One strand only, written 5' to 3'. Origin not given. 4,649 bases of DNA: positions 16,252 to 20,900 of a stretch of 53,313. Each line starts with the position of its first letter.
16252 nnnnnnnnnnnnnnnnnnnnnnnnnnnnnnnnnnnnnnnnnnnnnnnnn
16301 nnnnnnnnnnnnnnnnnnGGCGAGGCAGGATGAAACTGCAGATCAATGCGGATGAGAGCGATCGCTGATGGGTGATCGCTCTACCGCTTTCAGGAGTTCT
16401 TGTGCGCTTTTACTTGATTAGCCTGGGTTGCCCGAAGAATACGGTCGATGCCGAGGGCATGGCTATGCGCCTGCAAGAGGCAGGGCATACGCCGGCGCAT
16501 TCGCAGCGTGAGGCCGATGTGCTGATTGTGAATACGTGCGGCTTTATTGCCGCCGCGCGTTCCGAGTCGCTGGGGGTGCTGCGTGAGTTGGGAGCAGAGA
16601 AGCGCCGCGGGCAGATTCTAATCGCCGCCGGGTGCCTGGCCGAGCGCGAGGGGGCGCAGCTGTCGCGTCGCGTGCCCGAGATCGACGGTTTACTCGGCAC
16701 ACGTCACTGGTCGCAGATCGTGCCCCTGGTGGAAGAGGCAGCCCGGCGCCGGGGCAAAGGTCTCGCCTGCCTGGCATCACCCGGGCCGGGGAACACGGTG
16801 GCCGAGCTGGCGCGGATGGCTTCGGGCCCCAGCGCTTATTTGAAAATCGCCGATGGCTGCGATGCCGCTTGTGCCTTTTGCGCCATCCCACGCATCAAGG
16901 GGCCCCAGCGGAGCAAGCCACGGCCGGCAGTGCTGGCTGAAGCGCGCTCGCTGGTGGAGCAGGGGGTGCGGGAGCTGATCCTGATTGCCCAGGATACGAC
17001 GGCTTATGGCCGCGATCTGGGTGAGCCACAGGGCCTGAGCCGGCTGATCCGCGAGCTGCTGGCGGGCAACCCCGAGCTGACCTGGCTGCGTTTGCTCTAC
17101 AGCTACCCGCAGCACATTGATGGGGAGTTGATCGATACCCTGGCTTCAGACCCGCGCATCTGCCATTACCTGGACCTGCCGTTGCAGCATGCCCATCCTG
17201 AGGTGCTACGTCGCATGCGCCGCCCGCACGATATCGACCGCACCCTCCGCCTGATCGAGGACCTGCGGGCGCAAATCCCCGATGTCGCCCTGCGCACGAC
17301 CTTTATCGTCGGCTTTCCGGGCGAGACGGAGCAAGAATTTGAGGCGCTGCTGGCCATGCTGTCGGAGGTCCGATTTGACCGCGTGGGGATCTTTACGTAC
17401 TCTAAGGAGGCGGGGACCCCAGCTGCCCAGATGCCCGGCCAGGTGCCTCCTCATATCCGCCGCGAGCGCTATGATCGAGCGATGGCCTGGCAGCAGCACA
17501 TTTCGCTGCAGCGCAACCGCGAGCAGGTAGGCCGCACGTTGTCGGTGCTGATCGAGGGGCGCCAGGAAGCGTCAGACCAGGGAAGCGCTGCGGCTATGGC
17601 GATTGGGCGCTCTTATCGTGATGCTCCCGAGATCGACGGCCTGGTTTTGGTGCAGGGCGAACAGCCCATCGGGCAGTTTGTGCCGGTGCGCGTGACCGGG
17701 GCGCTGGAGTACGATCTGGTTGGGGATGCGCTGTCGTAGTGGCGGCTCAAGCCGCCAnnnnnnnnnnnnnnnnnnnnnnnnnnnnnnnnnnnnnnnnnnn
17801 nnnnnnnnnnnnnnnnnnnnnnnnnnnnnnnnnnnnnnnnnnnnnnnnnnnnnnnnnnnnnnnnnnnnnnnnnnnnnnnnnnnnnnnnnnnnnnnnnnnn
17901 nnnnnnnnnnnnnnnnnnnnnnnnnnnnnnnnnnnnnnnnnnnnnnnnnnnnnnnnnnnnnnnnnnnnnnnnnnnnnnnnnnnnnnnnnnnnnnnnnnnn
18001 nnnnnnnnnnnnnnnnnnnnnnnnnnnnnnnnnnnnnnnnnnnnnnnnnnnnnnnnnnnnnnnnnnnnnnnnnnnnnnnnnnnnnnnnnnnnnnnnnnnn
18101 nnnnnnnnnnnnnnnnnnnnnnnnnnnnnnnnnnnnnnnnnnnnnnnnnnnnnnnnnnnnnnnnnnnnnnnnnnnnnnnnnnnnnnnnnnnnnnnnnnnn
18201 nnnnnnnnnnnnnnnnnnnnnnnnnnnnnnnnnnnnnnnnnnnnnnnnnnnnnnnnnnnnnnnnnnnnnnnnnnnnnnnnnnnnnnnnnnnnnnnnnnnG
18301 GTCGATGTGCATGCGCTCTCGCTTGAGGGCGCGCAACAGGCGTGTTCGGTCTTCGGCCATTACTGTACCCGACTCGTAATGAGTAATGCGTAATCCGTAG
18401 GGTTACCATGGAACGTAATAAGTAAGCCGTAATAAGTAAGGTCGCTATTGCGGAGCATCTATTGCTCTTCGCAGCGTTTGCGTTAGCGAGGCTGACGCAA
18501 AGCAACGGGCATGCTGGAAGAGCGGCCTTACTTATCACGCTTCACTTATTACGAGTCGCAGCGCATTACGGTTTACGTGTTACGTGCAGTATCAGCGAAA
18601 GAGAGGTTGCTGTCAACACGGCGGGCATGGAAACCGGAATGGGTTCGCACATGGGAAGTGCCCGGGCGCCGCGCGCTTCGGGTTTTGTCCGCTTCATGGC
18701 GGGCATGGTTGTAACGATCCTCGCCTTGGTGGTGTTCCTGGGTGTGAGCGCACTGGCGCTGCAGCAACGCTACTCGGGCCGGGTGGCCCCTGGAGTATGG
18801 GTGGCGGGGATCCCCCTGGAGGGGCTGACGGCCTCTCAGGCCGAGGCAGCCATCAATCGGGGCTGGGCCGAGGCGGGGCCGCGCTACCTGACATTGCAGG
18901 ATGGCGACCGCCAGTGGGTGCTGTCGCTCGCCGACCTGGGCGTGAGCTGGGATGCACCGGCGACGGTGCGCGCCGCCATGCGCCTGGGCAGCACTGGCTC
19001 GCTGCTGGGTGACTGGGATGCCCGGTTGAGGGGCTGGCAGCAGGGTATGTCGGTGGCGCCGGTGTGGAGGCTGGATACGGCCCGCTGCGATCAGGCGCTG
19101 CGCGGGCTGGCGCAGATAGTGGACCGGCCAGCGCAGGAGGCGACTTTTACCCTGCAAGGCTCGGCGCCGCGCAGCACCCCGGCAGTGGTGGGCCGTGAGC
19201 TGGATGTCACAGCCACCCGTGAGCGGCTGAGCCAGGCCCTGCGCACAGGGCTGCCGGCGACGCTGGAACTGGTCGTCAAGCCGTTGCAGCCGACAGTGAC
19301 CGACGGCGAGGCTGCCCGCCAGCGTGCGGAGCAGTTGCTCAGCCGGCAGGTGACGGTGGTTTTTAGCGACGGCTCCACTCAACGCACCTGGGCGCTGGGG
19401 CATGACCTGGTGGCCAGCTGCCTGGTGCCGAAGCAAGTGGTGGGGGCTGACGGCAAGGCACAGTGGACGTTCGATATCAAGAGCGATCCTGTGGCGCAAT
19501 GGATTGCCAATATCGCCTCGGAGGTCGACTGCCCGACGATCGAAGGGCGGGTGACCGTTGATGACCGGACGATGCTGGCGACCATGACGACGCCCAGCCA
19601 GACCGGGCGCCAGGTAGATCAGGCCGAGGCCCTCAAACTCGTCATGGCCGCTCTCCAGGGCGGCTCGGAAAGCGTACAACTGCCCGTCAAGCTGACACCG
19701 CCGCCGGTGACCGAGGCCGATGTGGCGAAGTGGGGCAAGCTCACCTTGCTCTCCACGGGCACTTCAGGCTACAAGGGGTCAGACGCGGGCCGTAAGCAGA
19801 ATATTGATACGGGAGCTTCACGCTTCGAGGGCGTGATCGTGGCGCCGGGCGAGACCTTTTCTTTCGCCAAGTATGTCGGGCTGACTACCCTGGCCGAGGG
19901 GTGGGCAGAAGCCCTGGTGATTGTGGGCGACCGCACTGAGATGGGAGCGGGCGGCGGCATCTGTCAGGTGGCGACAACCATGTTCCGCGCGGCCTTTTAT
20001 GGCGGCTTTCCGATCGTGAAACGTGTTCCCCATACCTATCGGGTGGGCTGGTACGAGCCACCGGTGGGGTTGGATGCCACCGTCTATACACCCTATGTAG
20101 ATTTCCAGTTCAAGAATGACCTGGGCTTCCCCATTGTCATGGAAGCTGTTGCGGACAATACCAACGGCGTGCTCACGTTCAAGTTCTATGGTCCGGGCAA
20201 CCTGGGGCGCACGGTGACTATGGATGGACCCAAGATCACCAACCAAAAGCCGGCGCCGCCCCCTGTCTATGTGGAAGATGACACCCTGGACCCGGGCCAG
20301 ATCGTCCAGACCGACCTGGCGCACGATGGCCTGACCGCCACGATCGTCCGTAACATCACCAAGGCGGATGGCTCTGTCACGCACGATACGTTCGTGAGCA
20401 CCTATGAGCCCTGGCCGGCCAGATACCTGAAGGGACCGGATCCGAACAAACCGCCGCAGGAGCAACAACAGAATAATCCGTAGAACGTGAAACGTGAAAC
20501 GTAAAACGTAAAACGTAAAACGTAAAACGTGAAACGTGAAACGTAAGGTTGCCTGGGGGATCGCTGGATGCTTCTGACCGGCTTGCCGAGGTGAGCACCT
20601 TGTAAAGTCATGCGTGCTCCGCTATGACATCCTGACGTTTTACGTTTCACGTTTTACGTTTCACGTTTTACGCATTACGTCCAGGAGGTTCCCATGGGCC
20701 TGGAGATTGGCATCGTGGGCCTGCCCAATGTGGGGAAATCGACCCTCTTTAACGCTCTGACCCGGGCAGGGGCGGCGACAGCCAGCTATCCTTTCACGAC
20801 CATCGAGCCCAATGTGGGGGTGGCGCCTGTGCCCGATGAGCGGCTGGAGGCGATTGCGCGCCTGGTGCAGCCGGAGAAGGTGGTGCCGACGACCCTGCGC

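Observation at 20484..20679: Dispersed family of intercistronic long palindromes: 7-nt-periodic arms around a fixed-length ~84-bp core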

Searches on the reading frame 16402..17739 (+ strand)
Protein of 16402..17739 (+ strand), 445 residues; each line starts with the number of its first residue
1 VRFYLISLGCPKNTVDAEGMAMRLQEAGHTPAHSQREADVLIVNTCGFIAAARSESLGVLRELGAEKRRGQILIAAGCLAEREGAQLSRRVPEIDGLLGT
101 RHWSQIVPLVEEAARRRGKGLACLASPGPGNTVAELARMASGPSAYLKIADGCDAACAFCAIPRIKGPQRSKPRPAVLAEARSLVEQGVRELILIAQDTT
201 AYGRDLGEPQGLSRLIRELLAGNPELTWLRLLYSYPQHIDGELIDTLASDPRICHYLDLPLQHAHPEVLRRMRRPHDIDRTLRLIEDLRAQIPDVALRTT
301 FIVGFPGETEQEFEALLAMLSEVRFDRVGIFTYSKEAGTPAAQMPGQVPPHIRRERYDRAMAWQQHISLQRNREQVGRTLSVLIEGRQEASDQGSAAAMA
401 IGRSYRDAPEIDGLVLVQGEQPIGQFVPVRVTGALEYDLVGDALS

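Call 80: search_protein_families(library=pfam, proteins=[window:16402-17739:+], max_evalue=0.0001)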
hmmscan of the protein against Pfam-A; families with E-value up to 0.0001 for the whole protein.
window:16402-17739:+ (445 aa): 4 families
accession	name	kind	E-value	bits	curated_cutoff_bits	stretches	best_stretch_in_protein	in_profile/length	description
PF00919.26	UPF0004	-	9.4e-24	83.7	27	1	2-99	1-98/98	Uncharacterized protein family UPF0004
PF04055.27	Radical_SAM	-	2.1e-22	80.5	29.5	1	149-319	3-165/166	Radical SAM superfamily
PF18693.7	TRAM_2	-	8.2e-19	68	27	1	376-443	1-62/63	TRAM domain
PF01938.26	TRAM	-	1.9e-05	24.8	21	1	374-444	2-61/61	TRAM domain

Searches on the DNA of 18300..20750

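Call 73: search_rna_families(source=window, start=18300, end=20750, threshold=evalue, max_evalue=1)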
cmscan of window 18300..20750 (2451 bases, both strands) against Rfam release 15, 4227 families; matches with E-value up to 1: 0.
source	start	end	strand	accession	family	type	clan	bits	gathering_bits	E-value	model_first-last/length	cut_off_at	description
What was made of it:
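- On Rfam RNA families (any): 0 hits at E<=1 over 18300-20750, which holds two elements (call 73).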

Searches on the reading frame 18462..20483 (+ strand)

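Call 29: search_protein_families(library=pfam, proteins=[window:18462-20483:+], max_evalue=0.001)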
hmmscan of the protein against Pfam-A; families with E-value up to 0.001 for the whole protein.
window:18462-20483:+ (673 aa): 2 families
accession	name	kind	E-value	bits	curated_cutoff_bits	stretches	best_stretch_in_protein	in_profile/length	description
PF04294.18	VanW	-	5.8e-39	133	27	1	444-574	2-128/130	VanW like protein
PF12229.13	PG_binding_4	-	5.7e-22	78.5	22.1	1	152-267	1-115/117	Putative peptidoglycan binding domain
